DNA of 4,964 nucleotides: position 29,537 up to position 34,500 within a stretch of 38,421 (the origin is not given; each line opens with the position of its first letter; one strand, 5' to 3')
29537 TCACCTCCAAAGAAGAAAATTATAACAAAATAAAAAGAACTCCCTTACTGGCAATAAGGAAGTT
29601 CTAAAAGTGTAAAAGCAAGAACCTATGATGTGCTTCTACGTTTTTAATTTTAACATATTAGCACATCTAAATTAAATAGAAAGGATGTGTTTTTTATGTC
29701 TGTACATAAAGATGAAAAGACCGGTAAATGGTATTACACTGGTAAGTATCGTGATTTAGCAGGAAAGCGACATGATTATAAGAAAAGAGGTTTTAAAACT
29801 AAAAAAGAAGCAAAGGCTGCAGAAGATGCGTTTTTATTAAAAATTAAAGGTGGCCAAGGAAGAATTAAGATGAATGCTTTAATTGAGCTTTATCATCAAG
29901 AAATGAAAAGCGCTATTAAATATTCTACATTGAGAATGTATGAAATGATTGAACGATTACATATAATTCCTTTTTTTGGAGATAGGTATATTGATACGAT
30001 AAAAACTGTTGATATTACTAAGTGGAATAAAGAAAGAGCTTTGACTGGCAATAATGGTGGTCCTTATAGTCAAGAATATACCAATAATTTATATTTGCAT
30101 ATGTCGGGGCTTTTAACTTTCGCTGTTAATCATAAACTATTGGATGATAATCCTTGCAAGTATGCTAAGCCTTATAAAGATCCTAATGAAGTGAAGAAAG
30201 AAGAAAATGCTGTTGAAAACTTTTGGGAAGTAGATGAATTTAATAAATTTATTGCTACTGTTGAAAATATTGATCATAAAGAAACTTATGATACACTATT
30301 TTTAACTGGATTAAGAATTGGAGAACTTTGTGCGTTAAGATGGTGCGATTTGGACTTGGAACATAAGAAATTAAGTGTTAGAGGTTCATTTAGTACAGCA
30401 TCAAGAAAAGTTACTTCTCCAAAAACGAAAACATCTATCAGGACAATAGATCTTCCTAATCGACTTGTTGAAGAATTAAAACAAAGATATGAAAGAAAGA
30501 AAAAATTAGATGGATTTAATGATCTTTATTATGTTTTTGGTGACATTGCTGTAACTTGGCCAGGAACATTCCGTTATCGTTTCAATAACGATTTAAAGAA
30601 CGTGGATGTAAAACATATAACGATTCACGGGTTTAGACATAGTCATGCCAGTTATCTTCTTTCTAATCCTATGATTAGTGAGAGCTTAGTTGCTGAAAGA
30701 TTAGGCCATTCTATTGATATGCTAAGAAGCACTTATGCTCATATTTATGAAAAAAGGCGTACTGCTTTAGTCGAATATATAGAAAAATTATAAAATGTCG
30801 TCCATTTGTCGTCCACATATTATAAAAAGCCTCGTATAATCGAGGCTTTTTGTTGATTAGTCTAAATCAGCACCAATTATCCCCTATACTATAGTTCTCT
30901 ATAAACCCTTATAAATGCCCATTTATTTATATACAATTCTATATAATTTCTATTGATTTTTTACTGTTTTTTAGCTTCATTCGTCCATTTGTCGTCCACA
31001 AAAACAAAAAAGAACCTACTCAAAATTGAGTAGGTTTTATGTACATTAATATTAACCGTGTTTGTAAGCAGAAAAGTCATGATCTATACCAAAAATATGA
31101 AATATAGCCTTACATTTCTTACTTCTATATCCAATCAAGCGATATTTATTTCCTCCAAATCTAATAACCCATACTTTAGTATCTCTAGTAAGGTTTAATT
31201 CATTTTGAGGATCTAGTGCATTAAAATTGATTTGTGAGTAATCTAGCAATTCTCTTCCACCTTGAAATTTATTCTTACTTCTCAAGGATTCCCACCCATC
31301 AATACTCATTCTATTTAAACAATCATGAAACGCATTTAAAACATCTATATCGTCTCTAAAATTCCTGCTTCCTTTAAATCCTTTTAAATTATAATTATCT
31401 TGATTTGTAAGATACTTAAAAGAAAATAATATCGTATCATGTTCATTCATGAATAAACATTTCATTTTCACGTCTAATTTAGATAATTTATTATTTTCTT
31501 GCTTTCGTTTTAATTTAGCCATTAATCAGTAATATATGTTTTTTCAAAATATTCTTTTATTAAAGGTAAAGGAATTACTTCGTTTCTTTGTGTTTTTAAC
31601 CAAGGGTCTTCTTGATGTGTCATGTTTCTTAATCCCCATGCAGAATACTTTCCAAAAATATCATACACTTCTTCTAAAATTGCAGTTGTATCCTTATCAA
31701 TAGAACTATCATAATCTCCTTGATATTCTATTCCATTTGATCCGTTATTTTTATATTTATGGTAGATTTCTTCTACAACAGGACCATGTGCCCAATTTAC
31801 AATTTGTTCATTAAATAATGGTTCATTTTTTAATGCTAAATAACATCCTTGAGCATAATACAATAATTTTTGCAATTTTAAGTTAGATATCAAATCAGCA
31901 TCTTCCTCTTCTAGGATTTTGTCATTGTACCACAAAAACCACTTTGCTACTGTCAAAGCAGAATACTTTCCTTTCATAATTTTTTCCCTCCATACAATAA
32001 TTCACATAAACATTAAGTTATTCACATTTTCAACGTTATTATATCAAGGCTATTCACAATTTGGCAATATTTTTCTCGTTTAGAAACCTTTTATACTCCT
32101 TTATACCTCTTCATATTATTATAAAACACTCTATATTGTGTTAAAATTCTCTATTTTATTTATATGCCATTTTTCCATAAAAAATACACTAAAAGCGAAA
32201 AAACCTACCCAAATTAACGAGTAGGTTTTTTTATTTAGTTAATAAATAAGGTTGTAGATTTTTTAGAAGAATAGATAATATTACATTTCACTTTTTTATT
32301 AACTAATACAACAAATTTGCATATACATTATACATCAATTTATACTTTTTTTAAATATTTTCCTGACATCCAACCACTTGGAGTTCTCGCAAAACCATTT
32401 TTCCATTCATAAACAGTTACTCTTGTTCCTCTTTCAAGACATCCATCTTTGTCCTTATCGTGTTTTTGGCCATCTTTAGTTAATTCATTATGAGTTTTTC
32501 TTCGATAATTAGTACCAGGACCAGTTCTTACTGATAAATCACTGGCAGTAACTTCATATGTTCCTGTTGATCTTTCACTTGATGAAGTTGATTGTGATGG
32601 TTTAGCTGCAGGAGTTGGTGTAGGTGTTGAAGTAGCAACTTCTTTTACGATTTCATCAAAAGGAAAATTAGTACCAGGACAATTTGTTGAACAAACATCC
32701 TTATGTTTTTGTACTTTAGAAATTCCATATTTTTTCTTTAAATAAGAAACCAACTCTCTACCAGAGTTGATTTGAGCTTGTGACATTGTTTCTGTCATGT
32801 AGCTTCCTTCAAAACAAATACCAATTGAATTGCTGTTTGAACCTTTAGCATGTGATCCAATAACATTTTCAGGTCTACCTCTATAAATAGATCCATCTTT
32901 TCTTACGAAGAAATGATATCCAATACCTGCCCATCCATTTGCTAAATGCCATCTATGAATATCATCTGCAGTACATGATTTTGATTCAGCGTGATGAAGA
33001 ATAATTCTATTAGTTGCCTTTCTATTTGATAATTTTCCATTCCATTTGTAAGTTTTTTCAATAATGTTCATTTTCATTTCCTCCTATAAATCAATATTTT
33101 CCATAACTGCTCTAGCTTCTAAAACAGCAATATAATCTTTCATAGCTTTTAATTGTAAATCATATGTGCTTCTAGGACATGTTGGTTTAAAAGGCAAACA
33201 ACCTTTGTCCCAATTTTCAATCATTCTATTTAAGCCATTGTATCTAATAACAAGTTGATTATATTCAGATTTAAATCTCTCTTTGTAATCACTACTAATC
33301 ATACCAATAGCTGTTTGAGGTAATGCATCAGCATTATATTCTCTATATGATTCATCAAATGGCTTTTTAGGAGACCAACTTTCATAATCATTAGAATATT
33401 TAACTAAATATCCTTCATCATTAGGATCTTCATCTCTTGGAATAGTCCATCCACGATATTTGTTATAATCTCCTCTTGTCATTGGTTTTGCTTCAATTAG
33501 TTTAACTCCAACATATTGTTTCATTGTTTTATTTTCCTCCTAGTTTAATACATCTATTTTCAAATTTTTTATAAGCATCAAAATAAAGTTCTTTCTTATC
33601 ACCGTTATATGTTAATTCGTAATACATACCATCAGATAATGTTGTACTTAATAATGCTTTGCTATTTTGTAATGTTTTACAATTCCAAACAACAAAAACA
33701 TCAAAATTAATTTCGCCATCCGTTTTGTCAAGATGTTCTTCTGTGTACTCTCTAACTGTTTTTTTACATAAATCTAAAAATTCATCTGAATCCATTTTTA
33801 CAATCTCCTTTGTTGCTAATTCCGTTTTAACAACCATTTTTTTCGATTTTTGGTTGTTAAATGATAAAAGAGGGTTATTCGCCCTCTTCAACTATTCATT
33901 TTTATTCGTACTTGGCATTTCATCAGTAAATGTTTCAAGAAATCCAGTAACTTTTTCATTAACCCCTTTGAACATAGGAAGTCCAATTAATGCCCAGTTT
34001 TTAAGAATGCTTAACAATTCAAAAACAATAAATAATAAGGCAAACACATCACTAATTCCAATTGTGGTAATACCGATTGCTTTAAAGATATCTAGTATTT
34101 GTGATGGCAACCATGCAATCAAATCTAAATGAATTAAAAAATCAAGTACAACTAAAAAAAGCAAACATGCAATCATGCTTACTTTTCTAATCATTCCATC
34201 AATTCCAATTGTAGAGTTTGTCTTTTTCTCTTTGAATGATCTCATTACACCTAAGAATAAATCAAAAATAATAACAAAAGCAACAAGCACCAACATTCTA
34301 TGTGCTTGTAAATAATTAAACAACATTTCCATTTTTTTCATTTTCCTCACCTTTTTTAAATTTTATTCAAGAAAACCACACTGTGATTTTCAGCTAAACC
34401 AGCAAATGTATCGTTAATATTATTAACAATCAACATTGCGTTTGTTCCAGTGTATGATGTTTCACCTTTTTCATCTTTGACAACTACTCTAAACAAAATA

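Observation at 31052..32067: Panacea (DUF4065) antitoxin coupled to an unclassified 156-aa toxin candidate in the lysin-attP moron slot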

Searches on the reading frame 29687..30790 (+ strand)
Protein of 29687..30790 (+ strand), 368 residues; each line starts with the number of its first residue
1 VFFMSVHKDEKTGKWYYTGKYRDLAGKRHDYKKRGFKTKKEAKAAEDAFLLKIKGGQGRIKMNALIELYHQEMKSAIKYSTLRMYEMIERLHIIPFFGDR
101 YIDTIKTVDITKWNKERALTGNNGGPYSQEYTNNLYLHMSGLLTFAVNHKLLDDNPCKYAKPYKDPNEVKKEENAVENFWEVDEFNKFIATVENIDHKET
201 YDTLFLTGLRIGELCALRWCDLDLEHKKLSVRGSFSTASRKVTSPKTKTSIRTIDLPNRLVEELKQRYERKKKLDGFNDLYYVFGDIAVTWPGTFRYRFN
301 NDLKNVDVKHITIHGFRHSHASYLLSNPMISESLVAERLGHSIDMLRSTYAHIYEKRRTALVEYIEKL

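Call 71: search_protein_families(library=pfam, proteins=[window:29687-30790:+], max_evalue=0.001)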
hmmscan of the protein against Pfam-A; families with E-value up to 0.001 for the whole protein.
window:29687-30790:+ (368 aa): 3 families
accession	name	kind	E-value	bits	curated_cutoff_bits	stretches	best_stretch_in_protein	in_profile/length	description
PF00589.27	Phage_integrase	-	2.4e-16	60.4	27.1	1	182-356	5-171/172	Phage integrase family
PF14657.12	Arm-DNA-bind_4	-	1.8e-11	43.9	22.3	1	14-57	1-46/47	Arm DNA-binding domain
PF14659.12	Phage_int_SAM_3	-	1.6e-10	41.5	22.6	1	65-114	5-54/58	Phage integrase, N-terminal SAM-like domain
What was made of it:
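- Checked: The integrase, which has an Arm-DNA-binding domain, is at 29687..30793(+) (call 71).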

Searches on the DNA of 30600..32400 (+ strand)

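Call 8: search_dna_similar(query=window:30900-32300:+, collection=phages, mode=near)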
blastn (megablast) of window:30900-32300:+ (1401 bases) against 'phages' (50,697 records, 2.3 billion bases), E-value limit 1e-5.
No match.

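Call 109: search_rna_families(source=window, start=30600, end=32400, threshold=evalue, max_evalue=1)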
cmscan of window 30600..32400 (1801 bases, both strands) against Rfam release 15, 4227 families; matches with E-value up to 1: 8.
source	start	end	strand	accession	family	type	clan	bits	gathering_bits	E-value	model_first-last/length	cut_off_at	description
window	30781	30882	-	RF01770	rimP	Cis-reg; leader;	-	37.1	47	0.00064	1-102/102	no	Gammaprotebacteria rimP leader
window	30743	30856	+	RF02449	ncr1015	Gene; sRNA;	-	25.2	60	0.83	1-121/121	no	Bacillus sRNA ncr1015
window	30942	31042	+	RF01859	Phe_leader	Cis-reg; leader;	-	24.9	55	0.22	1-125/125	no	Phenylalanine leader peptide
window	30797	30928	+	RF01770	rimP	Cis-reg; leader;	-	24.9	47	0.27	1-102/102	no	Gammaprotebacteria rimP leader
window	30775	30855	+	RF01859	Phe_leader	Cis-reg; leader;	-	23.7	55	0.4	1-125/125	no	Phenylalanine leader peptide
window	30825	30895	-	RF02384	FasX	Gene; sRNA;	-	23.4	100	0.3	1-205/205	no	FasX small RNA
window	31150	31212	-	RF03460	mir-561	Gene; miRNA;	-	23.1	90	0.25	1-81/81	no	mir-561 microRNA precursor family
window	31332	31381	-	RF02687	RAGATH-8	Gene; sRNA;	-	13.6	86.7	0.91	1-276/276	no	RAGATH-8 RNA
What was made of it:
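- Tried and rejected: The sub-threshold hits sit on terminators (call 109).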

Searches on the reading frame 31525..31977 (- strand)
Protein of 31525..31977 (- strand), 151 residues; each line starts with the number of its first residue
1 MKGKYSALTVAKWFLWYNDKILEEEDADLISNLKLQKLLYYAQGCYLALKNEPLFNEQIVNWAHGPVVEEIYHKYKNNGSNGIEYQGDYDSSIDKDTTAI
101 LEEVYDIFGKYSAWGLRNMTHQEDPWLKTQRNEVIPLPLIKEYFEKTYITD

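Call 3: search_protein_families(library=pfam, proteins=[window:31525-31977:-], max_evalue=1)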
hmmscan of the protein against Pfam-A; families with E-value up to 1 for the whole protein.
window:31525-31977:- (151 aa): 1 family
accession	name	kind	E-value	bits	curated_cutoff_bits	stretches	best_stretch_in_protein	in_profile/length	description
PF13274.11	SocA_Panacea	-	4.7e-22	79.5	25.7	1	35-126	1-112/113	Antitoxin SocA-like, Panacea domain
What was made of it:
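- On PanA (Panacea/DUF4065, PF13274) antitoxins: 79.5 bits against a cut-off of 25.7, E 4.7e-22 (call 3).
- Checked: PF13274 matches at E 4.7e-22, 79.5 bits against a cut-off of 25.7, over residues 35-126 (call 3).
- panA is PF13274 at E 4.7e-22 (call 3).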

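Call 4: search_protein_families(library=phrogs, proteins=[window:31525-31977:-], max_evalue=1)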
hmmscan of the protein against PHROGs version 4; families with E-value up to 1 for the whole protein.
window:31525-31977:- (151 aa): 2 families
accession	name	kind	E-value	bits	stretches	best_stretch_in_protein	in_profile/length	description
phrog_1281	-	unknown function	8.9e-47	160.3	1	3-147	6-153/195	-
phrog_10390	-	unknown function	2.8e-42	146.2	1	4-148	148-295/299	-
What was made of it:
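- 31522..31977 (-): panA: a stand-alone Panacea-domain antitoxin-type protein of 151 aa. PF13274 at E 4.7e-22 (call 3) and phrog_1281 at 8.9e-47 (call 4).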

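Call 5: search_protein_families(library=ncbifam, proteins=[window:31525-31977:-], max_evalue=1)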
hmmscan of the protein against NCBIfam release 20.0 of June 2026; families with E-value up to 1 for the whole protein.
window:31525-31977:- (151 aa): 1 family
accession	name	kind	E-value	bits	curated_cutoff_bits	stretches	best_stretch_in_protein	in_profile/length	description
NF047745.1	SocA_antitoxin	equivalog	1.1e-16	61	190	1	24-86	13-77/176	type VI toxin-antitoxin system SocA family antitoxin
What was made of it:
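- Closest known: SocAB of Caulobacter. Different: The NCBIfam SocA equivalog model scores 61 bits against a cut-off of 190 (call 5).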

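Call 6: search_protein_families(library=padloc, proteins=[window:31525-31977:-], max_evalue=1)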
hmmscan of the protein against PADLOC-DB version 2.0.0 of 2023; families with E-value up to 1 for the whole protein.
window:31525-31977:- (151 aa): 0 families

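Call 43: list_cluster_members(proteins=[P0139, P0091, P0019, P0003, P0005, P0165, P0169, P0034, window:31055-31522:-, window:31525-31977:-])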
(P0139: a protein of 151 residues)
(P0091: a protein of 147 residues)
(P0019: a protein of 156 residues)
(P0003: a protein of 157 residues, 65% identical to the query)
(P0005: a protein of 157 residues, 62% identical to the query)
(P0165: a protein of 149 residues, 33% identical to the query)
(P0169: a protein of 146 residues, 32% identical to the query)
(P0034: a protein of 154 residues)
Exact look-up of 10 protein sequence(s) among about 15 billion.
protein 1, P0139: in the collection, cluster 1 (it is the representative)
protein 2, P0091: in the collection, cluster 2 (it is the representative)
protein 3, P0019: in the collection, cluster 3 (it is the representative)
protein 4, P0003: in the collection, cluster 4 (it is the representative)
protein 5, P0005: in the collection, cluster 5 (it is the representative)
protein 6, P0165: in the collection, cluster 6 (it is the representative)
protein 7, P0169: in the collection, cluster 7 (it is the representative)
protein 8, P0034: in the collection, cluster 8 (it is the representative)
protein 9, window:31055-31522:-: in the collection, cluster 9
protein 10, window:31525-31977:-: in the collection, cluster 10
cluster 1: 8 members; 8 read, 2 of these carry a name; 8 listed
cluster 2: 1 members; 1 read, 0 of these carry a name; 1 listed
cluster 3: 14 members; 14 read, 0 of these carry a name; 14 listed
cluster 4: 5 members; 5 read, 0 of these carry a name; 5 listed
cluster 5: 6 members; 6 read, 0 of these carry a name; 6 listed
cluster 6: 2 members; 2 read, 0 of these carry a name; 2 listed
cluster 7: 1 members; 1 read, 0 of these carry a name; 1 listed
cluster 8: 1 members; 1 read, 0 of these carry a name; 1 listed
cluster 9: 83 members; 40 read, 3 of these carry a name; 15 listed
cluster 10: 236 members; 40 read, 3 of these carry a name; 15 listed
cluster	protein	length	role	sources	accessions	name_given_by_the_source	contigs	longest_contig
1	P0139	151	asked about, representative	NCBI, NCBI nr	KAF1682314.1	hypothetical protein VER_06195 [Veillonella sp. R32]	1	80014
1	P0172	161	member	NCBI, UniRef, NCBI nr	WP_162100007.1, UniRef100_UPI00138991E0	hypothetical protein [Veillonella sp. R32] | hypothetical protein n=1 Tax=Veillonella sp. R32 TaxID=2021312 RepID=UPI00138991E0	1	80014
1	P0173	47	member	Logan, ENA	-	-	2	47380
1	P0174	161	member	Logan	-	-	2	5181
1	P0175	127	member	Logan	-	-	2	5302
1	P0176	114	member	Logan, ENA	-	-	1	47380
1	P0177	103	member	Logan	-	-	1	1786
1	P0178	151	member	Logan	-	-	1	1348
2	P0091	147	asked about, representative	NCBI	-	-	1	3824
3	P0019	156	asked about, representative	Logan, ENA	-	-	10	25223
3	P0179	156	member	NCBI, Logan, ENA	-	-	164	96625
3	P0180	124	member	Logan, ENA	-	-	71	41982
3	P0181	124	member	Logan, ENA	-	-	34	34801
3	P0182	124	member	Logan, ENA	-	-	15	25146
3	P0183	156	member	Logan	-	-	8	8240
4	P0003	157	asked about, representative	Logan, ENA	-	-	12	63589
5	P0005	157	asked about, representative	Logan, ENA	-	-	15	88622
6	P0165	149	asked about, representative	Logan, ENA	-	-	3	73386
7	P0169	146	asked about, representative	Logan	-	-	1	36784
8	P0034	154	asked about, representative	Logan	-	-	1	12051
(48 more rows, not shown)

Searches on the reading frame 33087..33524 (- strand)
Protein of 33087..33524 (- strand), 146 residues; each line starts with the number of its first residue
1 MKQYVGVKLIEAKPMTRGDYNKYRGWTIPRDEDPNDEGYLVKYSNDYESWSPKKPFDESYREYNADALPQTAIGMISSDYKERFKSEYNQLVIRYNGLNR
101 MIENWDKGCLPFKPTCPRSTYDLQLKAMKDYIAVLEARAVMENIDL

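Call 71: search_protein_families(library=pfam, proteins=[window:33087-33524:-], max_evalue=0.001)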
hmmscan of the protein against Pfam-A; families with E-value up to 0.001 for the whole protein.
window:33087-33524:- (146 aa): 1 family
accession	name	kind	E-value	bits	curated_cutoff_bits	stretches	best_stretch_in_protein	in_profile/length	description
PF21825.2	crAss001_48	-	1.3e-18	67.1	24.8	1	78-140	1-60/61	crAss001_48 related protein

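Call 114: search_protein_families(library=pfam, proteins=[window:33087-33524:-], max_evalue=10)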
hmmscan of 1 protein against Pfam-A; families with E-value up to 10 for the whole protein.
window:33087-33524:- (146 aa): 1 family
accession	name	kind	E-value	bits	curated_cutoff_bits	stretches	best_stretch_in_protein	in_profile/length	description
PF21825.2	crAss001_48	-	1.3e-18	67.1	24.8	1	78-140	1-60/61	crAss001_48 related protein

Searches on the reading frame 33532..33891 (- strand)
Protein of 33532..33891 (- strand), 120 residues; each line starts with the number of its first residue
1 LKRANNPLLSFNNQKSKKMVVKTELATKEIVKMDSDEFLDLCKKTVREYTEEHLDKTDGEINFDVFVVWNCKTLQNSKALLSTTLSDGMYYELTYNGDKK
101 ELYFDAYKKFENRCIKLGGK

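Call 71: search_protein_families(library=pfam, proteins=[window:33532-33891:-], max_evalue=0.001)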
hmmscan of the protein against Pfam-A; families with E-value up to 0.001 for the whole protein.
window:33532-33891:- (120 aa): 1 family
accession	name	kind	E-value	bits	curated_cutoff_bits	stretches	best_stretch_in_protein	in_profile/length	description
PF19791.4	DUF6275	-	1.3e-33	115.1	22.6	1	40-116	2-80/81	Family of unknown function (DUF6275)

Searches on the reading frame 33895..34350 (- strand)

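Call 71: search_protein_families(library=pfam, proteins=[window:33895-34350:-], max_evalue=0.001)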
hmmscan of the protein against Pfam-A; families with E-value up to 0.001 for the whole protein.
window:33895-34350:- (152 aa): 1 family
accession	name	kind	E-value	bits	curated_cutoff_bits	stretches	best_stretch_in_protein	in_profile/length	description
PF05105.17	Phage_holin_4_1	-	8.4e-17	61.8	22.2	1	17-131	11-108/116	Bacteriophage holin family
